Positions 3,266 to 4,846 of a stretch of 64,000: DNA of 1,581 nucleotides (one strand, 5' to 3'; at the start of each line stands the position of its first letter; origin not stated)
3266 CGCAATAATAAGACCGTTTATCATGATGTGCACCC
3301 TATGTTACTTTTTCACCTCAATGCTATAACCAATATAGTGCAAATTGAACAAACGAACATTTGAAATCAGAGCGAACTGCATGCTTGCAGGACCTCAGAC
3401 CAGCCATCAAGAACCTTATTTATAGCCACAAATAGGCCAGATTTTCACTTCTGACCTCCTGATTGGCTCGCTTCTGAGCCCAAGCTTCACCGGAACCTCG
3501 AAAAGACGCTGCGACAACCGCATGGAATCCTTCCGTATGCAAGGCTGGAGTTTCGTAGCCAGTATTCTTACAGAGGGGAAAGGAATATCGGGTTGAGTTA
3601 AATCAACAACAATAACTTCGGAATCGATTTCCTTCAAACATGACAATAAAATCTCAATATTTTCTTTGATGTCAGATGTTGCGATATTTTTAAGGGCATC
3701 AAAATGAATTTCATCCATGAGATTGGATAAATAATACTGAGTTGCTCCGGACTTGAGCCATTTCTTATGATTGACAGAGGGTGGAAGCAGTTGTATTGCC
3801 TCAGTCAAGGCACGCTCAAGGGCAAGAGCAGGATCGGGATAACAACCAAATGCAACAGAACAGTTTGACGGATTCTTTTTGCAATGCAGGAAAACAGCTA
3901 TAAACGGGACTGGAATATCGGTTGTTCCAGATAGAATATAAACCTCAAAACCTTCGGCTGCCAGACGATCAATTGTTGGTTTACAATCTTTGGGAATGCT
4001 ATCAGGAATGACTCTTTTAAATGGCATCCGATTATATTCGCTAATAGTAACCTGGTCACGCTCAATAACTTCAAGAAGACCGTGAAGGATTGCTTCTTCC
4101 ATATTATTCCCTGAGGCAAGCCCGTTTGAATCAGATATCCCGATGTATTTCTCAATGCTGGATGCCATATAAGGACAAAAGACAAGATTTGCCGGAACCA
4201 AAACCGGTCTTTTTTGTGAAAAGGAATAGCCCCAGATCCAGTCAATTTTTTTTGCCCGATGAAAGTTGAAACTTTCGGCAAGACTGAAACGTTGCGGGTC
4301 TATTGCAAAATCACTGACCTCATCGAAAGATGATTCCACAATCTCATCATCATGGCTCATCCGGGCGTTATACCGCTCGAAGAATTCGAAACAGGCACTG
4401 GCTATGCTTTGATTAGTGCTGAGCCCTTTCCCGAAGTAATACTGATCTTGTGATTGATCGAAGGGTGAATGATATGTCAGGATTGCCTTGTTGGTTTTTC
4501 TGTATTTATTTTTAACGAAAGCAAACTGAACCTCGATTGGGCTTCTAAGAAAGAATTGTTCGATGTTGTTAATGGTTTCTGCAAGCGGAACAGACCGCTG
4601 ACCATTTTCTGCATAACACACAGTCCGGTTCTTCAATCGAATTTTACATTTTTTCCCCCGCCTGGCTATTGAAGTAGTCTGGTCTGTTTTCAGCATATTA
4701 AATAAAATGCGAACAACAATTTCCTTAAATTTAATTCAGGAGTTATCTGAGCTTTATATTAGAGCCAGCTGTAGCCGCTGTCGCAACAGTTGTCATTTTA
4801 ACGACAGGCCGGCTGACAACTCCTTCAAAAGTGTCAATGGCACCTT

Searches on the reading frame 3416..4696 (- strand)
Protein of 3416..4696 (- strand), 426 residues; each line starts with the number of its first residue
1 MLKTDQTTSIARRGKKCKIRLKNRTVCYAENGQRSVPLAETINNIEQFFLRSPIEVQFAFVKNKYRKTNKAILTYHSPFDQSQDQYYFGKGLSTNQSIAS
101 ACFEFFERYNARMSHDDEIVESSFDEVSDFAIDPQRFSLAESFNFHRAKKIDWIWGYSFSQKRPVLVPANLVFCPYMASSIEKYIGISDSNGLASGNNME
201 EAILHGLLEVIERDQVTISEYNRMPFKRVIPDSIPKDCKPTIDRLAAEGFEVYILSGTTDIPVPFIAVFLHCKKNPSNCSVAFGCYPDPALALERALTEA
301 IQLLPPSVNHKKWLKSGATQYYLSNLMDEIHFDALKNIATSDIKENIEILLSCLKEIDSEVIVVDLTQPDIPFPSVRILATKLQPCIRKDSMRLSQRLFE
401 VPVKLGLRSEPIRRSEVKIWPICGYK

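Call 79: search_protein_families(library=pfam, proteins=[window:3416-4696:-], max_evalue=0.00001)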
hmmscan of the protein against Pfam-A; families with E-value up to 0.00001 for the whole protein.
window:3416-4696:- (426 aa): 1 family
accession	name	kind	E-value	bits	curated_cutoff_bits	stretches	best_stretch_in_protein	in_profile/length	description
PF02624.21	YcaO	-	5e-71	240.1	25.7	1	89-382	2-323/325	YcaO cyclodehydratase, ATP-ad Mg2+-binding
